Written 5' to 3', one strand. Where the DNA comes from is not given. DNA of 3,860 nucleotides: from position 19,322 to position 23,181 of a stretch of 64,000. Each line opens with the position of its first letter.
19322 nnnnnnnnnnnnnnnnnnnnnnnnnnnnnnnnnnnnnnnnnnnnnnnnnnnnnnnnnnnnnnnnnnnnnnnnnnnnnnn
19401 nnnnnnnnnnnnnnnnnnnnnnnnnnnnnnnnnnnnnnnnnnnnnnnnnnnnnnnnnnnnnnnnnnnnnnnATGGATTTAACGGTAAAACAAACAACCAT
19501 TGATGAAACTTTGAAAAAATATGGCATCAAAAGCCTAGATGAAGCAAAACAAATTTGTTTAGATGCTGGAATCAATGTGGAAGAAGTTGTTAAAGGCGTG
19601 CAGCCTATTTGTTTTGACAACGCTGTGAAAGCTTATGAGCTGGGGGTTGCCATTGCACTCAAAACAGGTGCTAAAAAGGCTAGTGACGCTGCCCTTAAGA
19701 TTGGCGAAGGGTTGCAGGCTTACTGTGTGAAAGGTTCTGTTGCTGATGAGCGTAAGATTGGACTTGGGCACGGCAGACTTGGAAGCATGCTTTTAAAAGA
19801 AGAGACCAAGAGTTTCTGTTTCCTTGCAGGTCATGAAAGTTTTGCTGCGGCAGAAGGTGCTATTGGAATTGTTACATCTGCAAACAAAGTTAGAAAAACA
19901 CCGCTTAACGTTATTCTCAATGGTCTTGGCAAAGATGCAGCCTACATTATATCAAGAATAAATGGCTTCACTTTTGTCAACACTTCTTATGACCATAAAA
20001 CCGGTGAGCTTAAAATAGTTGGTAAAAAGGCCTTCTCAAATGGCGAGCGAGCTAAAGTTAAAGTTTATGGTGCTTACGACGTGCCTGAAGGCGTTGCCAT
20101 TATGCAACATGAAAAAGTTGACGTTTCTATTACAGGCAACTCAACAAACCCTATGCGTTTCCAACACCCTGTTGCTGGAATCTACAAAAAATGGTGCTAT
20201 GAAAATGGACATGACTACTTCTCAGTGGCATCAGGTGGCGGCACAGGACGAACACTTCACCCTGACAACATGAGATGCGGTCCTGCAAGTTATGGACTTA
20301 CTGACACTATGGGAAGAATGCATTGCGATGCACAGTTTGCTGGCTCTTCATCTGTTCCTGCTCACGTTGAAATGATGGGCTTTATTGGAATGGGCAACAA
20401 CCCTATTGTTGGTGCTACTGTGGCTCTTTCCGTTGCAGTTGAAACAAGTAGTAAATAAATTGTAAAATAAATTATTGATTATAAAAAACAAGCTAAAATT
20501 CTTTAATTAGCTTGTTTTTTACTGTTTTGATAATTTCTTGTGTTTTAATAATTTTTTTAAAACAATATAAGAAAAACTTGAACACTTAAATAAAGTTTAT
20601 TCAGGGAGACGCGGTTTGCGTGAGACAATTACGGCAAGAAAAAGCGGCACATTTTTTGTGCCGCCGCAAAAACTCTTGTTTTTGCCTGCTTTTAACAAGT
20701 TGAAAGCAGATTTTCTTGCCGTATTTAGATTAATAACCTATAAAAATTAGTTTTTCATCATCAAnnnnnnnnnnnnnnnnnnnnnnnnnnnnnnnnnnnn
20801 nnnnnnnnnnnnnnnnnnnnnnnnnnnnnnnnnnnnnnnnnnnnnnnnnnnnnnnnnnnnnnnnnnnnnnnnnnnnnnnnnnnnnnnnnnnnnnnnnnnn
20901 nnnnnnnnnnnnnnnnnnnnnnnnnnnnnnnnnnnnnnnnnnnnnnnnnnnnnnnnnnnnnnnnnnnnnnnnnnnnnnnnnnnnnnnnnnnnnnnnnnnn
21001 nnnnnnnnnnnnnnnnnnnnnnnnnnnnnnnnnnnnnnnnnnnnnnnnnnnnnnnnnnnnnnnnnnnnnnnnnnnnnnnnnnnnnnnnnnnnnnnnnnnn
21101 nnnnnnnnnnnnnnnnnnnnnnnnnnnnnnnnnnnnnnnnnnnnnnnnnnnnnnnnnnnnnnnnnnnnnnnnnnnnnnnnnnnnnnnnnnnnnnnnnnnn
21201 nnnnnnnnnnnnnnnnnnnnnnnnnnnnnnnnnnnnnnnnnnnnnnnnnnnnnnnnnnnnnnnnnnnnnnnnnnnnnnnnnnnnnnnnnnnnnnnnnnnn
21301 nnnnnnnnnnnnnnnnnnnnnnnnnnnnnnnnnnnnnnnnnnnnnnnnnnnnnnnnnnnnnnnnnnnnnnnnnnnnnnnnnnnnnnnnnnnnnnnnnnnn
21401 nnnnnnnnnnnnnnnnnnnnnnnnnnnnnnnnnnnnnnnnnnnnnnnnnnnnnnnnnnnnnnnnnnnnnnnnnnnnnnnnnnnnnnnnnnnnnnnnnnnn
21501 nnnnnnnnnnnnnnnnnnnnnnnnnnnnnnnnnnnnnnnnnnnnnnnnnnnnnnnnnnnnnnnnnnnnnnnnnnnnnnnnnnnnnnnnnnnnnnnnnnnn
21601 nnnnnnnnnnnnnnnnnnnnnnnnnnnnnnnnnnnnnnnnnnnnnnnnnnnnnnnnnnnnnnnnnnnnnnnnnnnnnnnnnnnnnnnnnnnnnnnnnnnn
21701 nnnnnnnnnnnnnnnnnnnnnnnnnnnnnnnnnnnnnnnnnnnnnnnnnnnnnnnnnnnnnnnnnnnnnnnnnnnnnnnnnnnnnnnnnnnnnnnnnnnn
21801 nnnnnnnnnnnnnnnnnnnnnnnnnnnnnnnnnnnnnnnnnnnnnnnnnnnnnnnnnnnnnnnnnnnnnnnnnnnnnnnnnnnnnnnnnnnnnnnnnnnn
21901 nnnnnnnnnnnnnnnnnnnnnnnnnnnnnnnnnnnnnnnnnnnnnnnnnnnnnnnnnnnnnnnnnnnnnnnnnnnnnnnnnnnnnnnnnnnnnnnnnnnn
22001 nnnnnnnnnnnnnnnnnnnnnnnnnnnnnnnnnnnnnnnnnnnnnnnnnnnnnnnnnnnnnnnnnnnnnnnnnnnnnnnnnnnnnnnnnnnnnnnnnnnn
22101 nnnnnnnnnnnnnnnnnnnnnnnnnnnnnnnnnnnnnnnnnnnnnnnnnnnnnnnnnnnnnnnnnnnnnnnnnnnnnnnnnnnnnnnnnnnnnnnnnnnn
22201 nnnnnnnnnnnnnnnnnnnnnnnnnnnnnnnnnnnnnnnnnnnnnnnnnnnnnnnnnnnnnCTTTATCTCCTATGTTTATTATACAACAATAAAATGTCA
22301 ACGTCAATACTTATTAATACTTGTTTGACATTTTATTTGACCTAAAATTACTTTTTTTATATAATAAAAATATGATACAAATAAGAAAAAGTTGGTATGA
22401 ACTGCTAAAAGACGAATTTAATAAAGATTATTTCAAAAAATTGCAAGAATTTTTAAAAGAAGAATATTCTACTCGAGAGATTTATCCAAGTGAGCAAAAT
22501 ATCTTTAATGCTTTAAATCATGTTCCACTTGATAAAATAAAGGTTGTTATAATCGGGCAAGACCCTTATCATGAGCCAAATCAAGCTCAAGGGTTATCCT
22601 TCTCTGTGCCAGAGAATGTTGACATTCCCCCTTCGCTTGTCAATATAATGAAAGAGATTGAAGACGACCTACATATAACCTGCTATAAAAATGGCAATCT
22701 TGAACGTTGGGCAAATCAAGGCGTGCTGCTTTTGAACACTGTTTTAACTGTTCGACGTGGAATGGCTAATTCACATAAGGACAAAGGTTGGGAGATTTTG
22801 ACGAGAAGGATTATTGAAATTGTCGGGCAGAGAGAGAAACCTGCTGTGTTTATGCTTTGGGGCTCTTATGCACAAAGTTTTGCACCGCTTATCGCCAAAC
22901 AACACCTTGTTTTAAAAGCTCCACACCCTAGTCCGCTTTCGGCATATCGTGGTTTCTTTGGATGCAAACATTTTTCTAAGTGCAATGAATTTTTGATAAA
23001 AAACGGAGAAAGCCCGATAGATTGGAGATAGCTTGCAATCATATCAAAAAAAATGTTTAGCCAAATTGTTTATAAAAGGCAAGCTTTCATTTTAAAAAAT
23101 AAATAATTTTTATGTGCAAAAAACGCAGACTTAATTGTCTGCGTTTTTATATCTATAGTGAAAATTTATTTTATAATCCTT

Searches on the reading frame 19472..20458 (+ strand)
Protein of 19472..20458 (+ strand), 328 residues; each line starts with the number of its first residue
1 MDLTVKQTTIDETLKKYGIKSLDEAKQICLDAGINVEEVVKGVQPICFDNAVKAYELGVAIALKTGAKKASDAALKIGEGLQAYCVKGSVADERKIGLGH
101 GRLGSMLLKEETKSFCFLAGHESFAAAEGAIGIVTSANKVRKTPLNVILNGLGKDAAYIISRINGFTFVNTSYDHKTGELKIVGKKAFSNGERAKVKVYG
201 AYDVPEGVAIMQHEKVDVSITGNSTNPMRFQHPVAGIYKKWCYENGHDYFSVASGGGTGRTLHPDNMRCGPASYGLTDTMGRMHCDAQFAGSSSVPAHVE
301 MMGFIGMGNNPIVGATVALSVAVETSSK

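Call 79: search_protein_families(library=pfam, proteins=[window:19472-20458:+], max_evalue=0.00001)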
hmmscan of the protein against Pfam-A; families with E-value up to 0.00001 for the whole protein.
window:19472-20458:+ (328 aa): 1 family
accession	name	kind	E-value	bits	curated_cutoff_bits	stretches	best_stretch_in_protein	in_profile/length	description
PF14057.11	GGGtGRT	-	3.1e-178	592.1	27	1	7-325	8-326/327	GGGtGRT protein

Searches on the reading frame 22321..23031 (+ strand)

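Call 79: search_protein_families(library=pfam, proteins=[window:22321-23031:+], max_evalue=0.00001)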
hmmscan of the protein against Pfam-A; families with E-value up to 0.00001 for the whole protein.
window:22321-23031:+ (236 aa): 1 family
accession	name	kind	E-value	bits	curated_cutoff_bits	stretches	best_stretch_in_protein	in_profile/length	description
PF03167.25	UDG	-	1.3e-19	71.1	24.3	1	70-225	6-140/141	Uracil DNA glycosylase superfamily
